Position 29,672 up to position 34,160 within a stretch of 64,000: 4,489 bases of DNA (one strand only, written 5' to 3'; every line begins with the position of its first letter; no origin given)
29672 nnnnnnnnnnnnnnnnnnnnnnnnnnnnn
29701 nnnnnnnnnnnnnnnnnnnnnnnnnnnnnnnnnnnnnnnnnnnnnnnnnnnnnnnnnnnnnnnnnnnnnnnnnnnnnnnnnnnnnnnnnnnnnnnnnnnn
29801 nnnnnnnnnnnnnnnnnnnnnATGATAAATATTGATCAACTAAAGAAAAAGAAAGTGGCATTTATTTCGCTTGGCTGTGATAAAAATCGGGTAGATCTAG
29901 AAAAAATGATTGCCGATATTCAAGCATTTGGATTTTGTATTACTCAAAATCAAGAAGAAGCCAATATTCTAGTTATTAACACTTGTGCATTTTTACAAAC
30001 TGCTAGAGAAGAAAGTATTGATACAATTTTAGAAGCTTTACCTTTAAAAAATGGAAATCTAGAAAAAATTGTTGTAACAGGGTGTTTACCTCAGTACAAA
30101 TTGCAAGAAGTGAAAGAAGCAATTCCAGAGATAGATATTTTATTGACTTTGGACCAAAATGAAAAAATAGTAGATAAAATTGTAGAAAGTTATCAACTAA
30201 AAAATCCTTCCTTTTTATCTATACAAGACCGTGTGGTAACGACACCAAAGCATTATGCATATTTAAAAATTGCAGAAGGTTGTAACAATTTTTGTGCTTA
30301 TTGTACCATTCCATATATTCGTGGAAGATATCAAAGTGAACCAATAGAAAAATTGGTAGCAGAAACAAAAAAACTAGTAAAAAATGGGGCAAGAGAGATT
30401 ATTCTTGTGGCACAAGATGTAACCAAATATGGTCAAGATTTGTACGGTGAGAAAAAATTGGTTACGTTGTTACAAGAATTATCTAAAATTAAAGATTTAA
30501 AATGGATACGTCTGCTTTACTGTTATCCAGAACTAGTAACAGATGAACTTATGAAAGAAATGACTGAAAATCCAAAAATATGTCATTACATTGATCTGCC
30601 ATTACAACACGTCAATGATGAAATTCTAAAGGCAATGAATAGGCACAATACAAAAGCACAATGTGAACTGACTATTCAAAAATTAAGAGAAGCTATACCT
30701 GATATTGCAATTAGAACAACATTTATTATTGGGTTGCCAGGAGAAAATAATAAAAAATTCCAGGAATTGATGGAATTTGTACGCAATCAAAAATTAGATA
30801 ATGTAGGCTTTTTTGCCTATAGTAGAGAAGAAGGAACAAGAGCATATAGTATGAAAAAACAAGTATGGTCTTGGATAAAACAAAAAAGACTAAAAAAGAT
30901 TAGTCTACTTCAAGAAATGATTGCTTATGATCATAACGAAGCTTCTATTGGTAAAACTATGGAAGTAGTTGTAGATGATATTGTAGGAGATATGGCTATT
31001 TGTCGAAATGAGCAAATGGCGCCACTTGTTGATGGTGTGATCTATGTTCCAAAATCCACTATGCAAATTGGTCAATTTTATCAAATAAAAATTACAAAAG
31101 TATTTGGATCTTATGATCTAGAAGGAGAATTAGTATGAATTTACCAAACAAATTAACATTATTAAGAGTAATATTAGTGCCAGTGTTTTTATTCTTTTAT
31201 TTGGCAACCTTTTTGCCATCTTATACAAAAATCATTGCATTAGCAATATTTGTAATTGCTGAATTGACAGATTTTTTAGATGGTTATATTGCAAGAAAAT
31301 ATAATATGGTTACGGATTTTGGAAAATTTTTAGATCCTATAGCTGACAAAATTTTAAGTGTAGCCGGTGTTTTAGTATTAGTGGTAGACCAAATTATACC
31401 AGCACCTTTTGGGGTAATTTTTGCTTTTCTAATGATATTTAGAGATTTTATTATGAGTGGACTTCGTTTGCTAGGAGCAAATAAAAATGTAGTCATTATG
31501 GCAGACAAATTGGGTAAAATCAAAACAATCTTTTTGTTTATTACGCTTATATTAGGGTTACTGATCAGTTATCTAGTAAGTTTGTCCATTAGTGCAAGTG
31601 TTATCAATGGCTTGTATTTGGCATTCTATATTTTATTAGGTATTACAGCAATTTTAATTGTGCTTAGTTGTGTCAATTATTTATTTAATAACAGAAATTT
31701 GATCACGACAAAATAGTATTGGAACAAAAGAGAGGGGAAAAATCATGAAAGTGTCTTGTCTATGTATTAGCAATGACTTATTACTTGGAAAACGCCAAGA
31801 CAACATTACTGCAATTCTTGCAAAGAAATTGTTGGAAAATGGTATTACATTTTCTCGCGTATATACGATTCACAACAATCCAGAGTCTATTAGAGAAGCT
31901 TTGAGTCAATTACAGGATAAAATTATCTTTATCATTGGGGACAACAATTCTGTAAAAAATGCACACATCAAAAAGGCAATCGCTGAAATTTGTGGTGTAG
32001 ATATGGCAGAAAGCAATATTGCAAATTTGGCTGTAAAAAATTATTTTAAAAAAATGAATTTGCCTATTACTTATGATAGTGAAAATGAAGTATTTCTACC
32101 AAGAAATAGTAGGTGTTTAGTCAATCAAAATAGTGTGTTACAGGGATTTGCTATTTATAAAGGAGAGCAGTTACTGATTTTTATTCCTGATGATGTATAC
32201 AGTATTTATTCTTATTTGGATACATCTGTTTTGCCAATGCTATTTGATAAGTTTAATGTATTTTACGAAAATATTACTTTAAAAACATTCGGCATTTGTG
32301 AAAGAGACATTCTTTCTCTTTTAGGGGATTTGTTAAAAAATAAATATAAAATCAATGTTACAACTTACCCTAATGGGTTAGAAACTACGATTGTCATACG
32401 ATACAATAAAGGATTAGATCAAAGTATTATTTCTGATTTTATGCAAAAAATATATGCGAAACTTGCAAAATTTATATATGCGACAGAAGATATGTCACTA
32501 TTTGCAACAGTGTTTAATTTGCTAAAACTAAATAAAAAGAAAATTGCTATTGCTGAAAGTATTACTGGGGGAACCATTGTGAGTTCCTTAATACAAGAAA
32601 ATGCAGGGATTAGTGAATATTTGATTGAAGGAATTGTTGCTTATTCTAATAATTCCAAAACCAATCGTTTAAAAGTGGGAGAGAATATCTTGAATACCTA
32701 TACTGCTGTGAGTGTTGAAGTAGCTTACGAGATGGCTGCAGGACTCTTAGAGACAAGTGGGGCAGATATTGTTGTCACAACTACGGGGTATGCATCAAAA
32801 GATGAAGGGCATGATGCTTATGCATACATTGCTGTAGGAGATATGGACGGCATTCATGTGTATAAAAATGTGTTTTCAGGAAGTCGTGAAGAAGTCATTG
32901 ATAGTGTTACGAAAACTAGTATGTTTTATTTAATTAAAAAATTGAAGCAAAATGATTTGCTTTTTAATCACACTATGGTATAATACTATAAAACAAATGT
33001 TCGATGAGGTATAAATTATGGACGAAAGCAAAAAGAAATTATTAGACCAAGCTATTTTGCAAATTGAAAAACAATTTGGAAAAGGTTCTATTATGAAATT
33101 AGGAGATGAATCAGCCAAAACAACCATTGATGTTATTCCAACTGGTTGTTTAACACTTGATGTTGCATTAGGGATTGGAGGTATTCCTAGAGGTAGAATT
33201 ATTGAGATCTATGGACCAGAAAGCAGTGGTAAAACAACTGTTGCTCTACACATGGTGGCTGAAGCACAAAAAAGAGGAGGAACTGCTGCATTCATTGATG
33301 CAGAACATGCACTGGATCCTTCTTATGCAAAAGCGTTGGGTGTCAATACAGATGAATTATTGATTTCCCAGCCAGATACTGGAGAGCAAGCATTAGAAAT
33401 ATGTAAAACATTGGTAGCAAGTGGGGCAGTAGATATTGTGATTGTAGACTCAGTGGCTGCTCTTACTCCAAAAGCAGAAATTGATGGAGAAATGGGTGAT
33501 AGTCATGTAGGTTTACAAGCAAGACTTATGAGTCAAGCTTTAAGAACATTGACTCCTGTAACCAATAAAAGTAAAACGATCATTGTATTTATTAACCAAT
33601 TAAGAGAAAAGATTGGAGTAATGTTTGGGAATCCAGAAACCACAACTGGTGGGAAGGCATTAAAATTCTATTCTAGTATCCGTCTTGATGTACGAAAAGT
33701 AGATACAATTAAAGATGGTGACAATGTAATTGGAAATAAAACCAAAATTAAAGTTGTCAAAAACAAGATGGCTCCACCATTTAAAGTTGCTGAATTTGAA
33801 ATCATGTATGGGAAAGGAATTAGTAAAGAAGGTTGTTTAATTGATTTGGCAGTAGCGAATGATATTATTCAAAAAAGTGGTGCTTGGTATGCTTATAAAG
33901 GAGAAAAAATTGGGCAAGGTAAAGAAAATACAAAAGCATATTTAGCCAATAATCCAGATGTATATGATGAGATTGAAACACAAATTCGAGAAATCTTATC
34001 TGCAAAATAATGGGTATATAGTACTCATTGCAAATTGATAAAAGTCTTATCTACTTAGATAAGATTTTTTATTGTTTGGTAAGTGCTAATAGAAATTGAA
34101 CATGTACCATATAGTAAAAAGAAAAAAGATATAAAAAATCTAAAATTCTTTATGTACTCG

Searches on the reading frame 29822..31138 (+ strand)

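Call 17: search_protein_families(library=pfam, proteins=[window:29822-31138:+], max_evalue=0.001)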
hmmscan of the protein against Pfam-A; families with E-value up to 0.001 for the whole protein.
window:29822-31138:+ (438 aa): 3 families
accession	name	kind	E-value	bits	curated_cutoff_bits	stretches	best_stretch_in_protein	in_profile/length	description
PF04055.27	Radical_SAM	-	1.9e-26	93.6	29.5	1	150-320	3-166/166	Radical SAM superfamily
PF00919.26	UPF0004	-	7.4e-25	87.3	27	1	11-108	1-97/98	Uncharacterized protein family UPF0004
PF18693.7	TRAM_2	-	5e-15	55.9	27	1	376-438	1-63/63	TRAM domain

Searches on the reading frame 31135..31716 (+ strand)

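Call 61: search_protein_families(library=pfam, proteins=[window:31135-31716:+], max_evalue=0.0001)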
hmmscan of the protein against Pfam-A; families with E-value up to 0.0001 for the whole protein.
window:31135-31716:+ (193 aa): 1 family
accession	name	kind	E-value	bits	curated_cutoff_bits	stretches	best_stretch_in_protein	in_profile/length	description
PF01066.26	CDP-OH_P_transf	-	1.1e-38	133.5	22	1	1-153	1-138/152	CDP-alcohol phosphatidyltransferase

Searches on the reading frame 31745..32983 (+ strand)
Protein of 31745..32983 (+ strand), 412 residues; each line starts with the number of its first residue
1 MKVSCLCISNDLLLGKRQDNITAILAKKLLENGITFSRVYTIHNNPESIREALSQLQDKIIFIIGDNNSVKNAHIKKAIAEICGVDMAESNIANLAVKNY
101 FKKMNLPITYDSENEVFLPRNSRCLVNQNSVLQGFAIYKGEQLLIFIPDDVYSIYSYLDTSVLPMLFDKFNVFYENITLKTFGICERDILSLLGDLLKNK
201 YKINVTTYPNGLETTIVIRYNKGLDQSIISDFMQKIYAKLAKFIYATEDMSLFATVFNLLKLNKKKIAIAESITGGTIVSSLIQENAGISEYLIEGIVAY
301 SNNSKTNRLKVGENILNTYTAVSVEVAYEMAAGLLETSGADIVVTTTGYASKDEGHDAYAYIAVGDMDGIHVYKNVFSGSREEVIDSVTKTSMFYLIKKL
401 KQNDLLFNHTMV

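Call 61: search_protein_families(library=pfam, proteins=[window:31745-32983:+], max_evalue=0.0001)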
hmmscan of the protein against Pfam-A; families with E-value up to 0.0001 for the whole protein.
window:31745-32983:+ (412 aa): 3 families
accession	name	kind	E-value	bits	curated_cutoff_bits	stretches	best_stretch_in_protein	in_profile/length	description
PF02464.23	CinA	-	1.9e-30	106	23.5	1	252-398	4-153/155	Competence-damaged protein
PF00994.29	MoCF_biosynth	-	2.1e-09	37.7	26.6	1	5-164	2-140/144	Probable molybdopterin binding domain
PF18146.6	CinA_KH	-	3.9e-06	27.3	27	1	178-246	3-73/73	Damage-inducible protein CinA KH domain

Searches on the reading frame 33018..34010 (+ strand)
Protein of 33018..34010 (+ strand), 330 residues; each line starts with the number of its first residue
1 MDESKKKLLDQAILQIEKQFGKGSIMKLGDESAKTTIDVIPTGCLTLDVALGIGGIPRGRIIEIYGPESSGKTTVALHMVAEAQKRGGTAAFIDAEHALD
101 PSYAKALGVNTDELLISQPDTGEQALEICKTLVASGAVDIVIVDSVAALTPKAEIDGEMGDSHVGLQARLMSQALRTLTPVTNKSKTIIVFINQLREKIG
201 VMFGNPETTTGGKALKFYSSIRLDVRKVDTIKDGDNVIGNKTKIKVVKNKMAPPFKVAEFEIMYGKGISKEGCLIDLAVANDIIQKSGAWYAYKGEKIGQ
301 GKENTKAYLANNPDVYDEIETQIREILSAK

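Call 61: search_protein_families(library=pfam, proteins=[window:33018-34010:+], max_evalue=0.0001)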
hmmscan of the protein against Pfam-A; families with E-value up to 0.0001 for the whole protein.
window:33018-34010:+ (330 aa): 5 families
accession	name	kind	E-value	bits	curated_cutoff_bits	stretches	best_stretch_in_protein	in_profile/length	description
PF00154.27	RecA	-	1.3e-141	471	27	1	7-269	1-262/262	recA bacterial DNA recombination protein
PF21096.2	RecA_C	-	5.1e-27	94.2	27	1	272-326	1-55/57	RecA C-terminal domain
PF08423.17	Rad51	-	7.3e-10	39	22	1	39-228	7-212/244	Rad51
PF06745.19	ATPase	-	1e-06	28.8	26.6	1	40-99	1-60/231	KaiC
PF01637.24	ATPase_2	-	4.8e-05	23.7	33.2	1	60-194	21-118/225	ATPase domain predominantly from Archaea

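Call 64: find_homologous_proteins(query=window:33018-34010:+, max_evalue=1e-100)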
Query window:33018-34010:+ (330 aa): 8000 proteins with E <= 1e-100 among 8000 candidates; the best 120 are listed.
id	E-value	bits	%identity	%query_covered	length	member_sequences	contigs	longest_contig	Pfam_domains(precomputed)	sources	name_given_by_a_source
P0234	1.6e-208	709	99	100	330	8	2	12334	PF06745.20,PF08423.18,PF00154.28,PF21096.3,PF27531.1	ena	-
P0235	9.1e-201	684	-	-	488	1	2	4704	PF06745.20,PF08423.18,PF00154.28,PF21096.3,PF27531.1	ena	-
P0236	3.4e-190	649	-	-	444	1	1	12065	PF06745.20,PF13479.13,PF08423.18,PF00154.28,PF21096.3,PF01637.25,PF27531.1,PF13481.13,PF13191.13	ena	-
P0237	1.4e-185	634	87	100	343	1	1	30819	PF06745.20,PF08423.18,PF00154.28,PF21096.3,PF27531.1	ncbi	-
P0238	4.5e-178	609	-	-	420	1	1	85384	PF06745.20,PF08423.18,PF00154.28,PF21096.3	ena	-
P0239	1.3e-175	601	-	-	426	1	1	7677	PF06745.20,PF08423.18,PF00154.28,PF21096.3,PF27531.1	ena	-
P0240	2.5e-172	591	82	98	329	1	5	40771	PF06745.20,PF08423.18,PF00154.28,PF21096.3,PF27531.1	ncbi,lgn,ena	-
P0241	3.5e-172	590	82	98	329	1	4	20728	PF06745.20,PF08423.18,PF00154.28,PF21096.3,PF27531.1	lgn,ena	-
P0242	9.2e-172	589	82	98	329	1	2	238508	PF06745.20,PF08423.18,PF00154.28,PF21096.3,PF27531.1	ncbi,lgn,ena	-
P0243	1.1e-171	588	81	99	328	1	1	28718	PF06745.20,PF08423.18,PF00154.28,PF21096.3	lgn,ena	-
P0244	1.6e-171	588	81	98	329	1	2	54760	PF06745.20,PF08423.18,PF00154.28,PF21096.3,PF27531.1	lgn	-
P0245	1.7e-170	585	80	98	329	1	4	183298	PF06745.20,PF08423.18,PF00154.28,PF21096.3,PF27531.1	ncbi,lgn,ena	-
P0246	1.9e-170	584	80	98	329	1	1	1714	PF06745.20,PF08423.18,PF00154.28,PF21096.3,PF27531.1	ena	-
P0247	2.3e-170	584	80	98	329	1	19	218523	PF06745.20,PF08423.18,PF00154.28,PF21096.3,PF27531.1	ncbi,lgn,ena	-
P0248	2.3e-170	584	80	98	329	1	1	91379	PF06745.20,PF08423.18,PF00154.28,PF21096.3,PF27531.1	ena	-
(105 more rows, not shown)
